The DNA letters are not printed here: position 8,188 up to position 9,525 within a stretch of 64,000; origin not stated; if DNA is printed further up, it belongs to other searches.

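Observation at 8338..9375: T9SS-secreted LamG-fold protein carried as cargo of the mobile element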

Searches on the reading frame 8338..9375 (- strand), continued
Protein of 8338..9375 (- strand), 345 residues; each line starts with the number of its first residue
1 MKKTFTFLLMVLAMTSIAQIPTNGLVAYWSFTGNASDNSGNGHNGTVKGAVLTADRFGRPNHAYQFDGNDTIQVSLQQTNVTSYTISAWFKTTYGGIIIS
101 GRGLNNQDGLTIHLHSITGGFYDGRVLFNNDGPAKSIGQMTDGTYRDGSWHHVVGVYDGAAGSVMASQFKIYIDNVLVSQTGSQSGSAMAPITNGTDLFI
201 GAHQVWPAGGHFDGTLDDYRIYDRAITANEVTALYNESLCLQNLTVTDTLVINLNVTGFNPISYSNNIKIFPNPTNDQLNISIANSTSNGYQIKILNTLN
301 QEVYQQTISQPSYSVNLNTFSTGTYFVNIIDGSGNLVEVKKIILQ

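Call 21: find_encoding_contigs(protein=P0012, flank=8000, max_places=2)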
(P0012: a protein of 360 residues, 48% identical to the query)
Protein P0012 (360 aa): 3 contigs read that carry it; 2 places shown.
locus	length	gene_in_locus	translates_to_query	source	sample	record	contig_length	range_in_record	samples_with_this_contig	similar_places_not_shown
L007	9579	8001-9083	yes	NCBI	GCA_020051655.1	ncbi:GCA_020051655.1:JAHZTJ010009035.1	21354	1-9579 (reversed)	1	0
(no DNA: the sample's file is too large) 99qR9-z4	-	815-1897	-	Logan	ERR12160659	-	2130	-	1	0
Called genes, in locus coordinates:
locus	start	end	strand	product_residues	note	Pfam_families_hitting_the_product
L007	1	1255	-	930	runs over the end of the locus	PF04313:HSDR_N (weak), PF04851:ResIII, PF00270:DEAD, PF18766:SWI2_SNF2, PF00271:Helicase_C (weak), PF08463:EcoEI_R_C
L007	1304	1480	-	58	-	-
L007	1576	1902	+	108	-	-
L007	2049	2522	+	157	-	-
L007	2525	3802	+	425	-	PF09903:DUF2130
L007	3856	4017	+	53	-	-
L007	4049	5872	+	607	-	PF00239:Resolvase, PF07508:Recombinase (weak)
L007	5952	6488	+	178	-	-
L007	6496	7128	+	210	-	-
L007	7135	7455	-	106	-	PF18962:Por_Secre_tail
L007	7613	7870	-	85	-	PF13560:HTH_31, PF01381:HTH_3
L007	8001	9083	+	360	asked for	PF13385:Laminin_G_3, PF18962:Por_Secre_tail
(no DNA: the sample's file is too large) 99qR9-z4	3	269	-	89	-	?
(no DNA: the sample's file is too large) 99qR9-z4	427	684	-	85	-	PF13560:HTH_31, PF01381:HTH_3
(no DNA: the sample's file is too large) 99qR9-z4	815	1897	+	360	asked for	PF13385:Laminin_G_3, PF18962:Por_Secre_tail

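Call 23: search_protein_families(library=phrogs, proteins=[window:8338-9375:-], max_evalue=0.01)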
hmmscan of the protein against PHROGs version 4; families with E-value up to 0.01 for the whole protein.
window:8338-9375:- (345 aa): 1 family
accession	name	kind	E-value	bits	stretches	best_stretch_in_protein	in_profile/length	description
phrog_8510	-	head and packaging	2.5e-14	53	1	34-236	706-898/1348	virion structural protein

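Call 24: search_protein_families(library=padloc, proteins=[window:8338-9375:-], max_evalue=0.01)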
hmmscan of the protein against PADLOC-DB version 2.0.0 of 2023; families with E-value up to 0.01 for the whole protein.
window:8338-9375:- (345 aa): 0 families

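Call 29: find_related_loci(query=A1, collection=genome_contigs, flank=6000)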
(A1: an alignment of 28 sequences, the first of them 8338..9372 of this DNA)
Query A1 (344 aa) in genome_contigs; peptide patterns used: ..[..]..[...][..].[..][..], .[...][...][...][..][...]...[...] (x = any residue, [..] = any of these).
600 stretches matched a pattern (row limit reached: there are more); 397 encode a relative of the query (tblastn E <= 1e-3); the best 80 are kept; 80 distinct loci.
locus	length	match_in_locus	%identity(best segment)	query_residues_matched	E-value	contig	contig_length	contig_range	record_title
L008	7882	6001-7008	37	8-344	1e-59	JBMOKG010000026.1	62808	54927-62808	MAG: Bacteroidales bacterium isolate Deming_bin.89 contig716, whole genome shotgun sequence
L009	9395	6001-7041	36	1-344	1e-58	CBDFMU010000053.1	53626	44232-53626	MAG: Saprospiraceae bacterium isolate 2bb11230-de7c-4cce-a1f2-954a5a632dfb genome assembly, contig: contig_53, whole gen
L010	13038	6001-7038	38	7-344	2e-56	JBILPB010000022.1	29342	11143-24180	MAG: Bacteroidia bacterium isolate ME2017-12-01_3300044633_group7_bin214 Rohwer_bin440_scaffold_347_c1, whole genome sho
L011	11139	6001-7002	41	11-344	4e-56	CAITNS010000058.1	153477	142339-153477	MAG: uncultured Bacteroidetes bacterium isolate KT_bin-0184 genome assembly, contig: bin-0184:58/86, whole genome shotgu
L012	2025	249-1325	37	1-344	1e-54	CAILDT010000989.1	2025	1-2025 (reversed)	MAG: uncultured Bacteroidetes bacterium isolate LinL4_bin-1161 genome assembly, contig: bin-1161:989/994, whole genome s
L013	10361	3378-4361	35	3-344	2e-45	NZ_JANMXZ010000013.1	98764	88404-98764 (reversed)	MAG: Flavobacterium sp. isolate OTE_8_metabat_69 OTE_8_k141_1483181, whole genome shotgun sequence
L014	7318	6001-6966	39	21-344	7e-46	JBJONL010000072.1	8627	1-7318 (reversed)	MAG: Bacteroidota bacterium isolate umpqua_2019_sw_WHONDRS-S19S_0079_B_bin.116 scaffold_532858, whole genome shotgun seq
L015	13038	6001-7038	38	1-344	4e-44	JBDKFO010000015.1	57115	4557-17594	MAG: Bacteroidota bacterium isolate farmington_2019_sw_WHONDRS-S19S_0053_A_bin.83 scaffold_0000119, whole genome shotgun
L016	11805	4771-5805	30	5-344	1e-41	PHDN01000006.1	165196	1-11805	MAG: Bacteroidetes bacterium HGW-Bacteroidetes-16 08E140C01_z5_2013_Ig3399_v2_scaffold_96, whole genome shotgun sequence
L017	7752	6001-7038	34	4-344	5e-43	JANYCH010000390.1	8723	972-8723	MAG: Cytophagales bacterium isolate 336R_metabinner_134 336R_k141_2062025, whole genome shotgun sequence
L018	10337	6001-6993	31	22-344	2e-41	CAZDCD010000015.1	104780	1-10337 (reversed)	MAG TPA_asm: uncultured Bacteroidales bacterium isolate binchicken_co129_272 genome assembly, contig: NODE_274_length_10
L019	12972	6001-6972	32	1-342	6e-39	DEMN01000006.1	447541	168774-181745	MAG TPA_asm: Flavobacteriales bacterium UBA2669 UBA2669_contig_496, whole genome shotgun sequence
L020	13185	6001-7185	31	1-344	4e-37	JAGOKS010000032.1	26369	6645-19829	MAG: Bacteroidales bacterium isolate Go_SlDig_bin_369 Go_SlDig_5051_length_26369_cov_8.074156, whole genome shotgun sequ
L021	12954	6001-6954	35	19-344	1e-36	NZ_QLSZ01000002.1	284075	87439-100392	Flavobacterium aciduliphilum strain DSM 25663 Ga0181018_102, whole genome shotgun sequence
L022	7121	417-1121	38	11-235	6e-31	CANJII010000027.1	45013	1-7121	MAG: Chitinophagaceae bacterium isolate RH-23may17-1171 genome assembly, contig: RH-23may17-C5687, whole genome shotgun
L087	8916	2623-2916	45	249-344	5e-18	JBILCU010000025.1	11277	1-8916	MAG: Bacteroidia bacterium isolate ME2016-06-30_3300036399_group7_bin206 Rohwer_bin408_scaffold_3758_c1, whole genome sh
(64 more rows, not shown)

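Call 45: predict_structure(alignment_id=A1)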
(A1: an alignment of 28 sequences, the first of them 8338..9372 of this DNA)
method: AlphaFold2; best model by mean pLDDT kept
length: 344 residues; sequences in the alignment: 28
mean_pLDDT: 79.1   pTM: 0.66
mean pLDDT of the five models: 79.1, 77.2, 76.1, 74.5, 71.7
residues with pLDDT >= 90: 156; 70-90: 104; 50-70: 33; < 50: 51
segments of 3 or more residues with pLDDT < 50: 1-17, 239-269, 271-273
pLDDT, mean of each block of 10 residues (from residue 1): 45 50 88 81 92 87 94 93 97 95 88 87 95 94 94 97 97 92 93 93 82 95 93 71 29 29 38 59 61 80 79 76 78 70 68
secondary structure, 60 per line:
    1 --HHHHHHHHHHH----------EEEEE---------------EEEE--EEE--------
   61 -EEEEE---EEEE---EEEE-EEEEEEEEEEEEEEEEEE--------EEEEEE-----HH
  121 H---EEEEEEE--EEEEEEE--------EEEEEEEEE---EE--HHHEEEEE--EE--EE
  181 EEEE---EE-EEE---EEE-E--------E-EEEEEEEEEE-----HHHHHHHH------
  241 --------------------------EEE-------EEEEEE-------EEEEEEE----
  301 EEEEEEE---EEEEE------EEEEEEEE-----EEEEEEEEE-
elements in order: H3-13 E24-28 E44-47 E50-52 E62-66 E70-73 E77-80 E82-99 E108-113 E125-131 E134-140 E149-157 E168-172 E179-184 E191-193 E197-199 E212-221 H227-234 E267-269 E277-282 E290-296 E301-307 E311-315 E322-329 E335-343
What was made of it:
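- On LamG/ConA-like lectin fold (Pfam Laminin_G_3): AF2 pLDDT is about 90 over aa 20-235 (call 45).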

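Call 48: fold_search(model_id=the predicted structure, library=pdb)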
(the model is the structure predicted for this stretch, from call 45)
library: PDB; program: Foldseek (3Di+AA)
matches with E <= 10: 1790; with E <= 0.001: 203
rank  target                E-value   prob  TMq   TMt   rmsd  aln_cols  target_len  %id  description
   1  1af9                  2.5e-10  1.00  0.49  0.39  12.1       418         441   13  TETANUS NEUROTOXIN C FRAGMENT (released 1998-04-29)
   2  9fyq_C                5.4e-10  1.00  0.46  0.38  11.8       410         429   13  Cryo-EM structure of native SV2A in complex with TeNT-Hc, gangliosides and Pro-Macrobody 5 (released 2025-05-21)
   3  9ark_A                6.0e-10  1.00  0.43  0.13  13.4       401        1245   14  CryoEM structure of BoNT-NTNH-OrfX2 complex from Clostridium botulinum E1, minor class (released 2025-01-22)
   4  5n0b_A                7.9e-10  1.00  0.46  0.15  12.3       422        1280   14  Crystal structure of the tetanus neurotoxin in complex with GD1a (released 2017-06-21)
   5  4fvv_B                9.8e-10  1.00  0.42  0.35  13.2       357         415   14  Crystal structure of HCR/D-Sa-GBL1/C (released 2012-10-24)
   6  3rsj_A                1.1e-09  1.00  0.47  0.41  10.3       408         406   14  Structure of HCRF in complex with Ganglioside GD1a (released 2011-08-17)
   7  9arj_A                1.9e-09  1.00  0.47  0.15  10.9       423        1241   12  CryoEM structure of BoNT-NTNH-OrfX2 complex from Clostridium botulinum E1, major class (released 2025-01-22)
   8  1z0h_A                2.0e-09  1.00  0.43  0.35  12.8       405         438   13  N-terminal helix reorients in recombinant C-fragment of Clostridium botulinum type B (released 2005-03-15)
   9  6ul4_A                2.0e-09  1.00  0.41  0.34  12.4       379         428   14  Crystal structure of BoNT/B receptor-binding domain in complex with VHH JLO-G11 (released 2020-03-04)
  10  9arl_B                2.3e-09  1.00  0.40  0.14  10.9       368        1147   14  CryoEM structure of BoNT-NTNH-OrfX2 complex from Clostridium botulinum strain A1-ST7B, major class (released 2025-01-22)
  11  5n0c_B                2.5e-09  1.00  0.47  0.14  11.8       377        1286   15  Crystal structure of the tetanus neurotoxin in complex with GM1a (released 2017-06-21)
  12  8byp_X                2.6e-09  1.00  0.46  0.14  12.7       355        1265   14  Botulinum neurotoxin serotype X in complex with NTNH/X (released 2023-02-08)
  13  7by5                  2.7e-09  1.00  0.47  0.14  11.6       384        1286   14  Tetanus neurotoxin mutant-(H233A/E234Q/H237A/Y375F) (released 2021-02-17)
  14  5ho2                  2.9e-09  1.00  0.42  0.19   5.4       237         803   20  Crystal structure of AbnA (open conformation), a GH43 extracellular arabinanase from Geobacillus stearothermophilus (released 2017-02-01)
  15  7uie_H                3.2e-09  1.00  0.42  0.36  12.1       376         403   12  Crystal structure of HcE-JLE-G6 (released 2023-04-05)
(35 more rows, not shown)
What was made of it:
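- On LamG/ConA-like lectin fold (Pfam Laminin_G_3): Foldseek E 2.5e-10 and TM 0.74 to 5hon_A (call 48).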

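Call 49: find_related_loci(query=A1, collection=viral_contigs, flank=8000)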
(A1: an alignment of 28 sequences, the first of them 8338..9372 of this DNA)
Query A1 (344 aa) in viral_contigs; peptide patterns used: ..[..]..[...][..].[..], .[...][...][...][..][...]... (x = any residue, [..] = any of these).
497 stretches matched a pattern; 240 encode a relative of the query (tblastn E <= 1e-3); the best 80 are kept; 80 distinct loci.
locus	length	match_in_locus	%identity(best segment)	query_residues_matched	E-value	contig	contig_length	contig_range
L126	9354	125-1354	28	5-343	1e-37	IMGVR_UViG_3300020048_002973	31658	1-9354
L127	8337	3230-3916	35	19-239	3e-26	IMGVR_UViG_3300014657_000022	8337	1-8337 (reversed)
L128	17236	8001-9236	34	19-236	4e-22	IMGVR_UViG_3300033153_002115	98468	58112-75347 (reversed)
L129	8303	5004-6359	32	19-249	3e-21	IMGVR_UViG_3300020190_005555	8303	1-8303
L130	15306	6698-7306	37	18-236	1e-20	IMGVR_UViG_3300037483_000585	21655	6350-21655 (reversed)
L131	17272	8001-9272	31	8-247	2e-19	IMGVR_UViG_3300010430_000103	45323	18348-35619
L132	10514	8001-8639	31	5-234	3e-19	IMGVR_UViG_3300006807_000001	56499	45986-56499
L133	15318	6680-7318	31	5-234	3e-19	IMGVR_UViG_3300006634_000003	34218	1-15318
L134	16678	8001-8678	31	19-236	6e-19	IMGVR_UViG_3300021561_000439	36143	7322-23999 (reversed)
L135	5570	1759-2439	33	9-236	1e-18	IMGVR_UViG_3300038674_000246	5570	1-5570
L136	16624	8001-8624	29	20-236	4e-18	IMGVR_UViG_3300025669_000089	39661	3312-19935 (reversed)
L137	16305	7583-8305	31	19-263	4e-16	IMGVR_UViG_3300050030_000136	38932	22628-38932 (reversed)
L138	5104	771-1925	30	24-247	4e-16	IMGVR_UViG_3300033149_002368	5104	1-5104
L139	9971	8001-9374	31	6-245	1e-15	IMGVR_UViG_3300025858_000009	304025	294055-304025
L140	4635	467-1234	27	13-266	1e-15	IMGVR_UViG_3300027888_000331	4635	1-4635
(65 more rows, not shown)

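Call 77: find_encoding_contigs(protein=P0014, flank=6000, max_places=3)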
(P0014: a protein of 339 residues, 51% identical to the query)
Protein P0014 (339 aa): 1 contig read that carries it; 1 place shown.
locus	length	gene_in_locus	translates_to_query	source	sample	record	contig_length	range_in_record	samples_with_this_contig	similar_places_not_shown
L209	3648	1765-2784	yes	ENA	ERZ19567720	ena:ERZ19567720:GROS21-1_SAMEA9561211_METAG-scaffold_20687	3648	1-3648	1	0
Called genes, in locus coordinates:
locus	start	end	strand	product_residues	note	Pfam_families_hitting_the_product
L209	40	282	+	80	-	-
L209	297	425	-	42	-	-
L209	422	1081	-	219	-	-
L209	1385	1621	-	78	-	PF24250:HVO_2718 (weak), PF12844:HTH_19, PF13560:HTH_31, PF13443:HTH_26, PF01381:HTH_3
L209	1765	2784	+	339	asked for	PF13385:Laminin_G_3, PF02210:Laminin_G_2 (weak), PF18962:Por_Secre_tail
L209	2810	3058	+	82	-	-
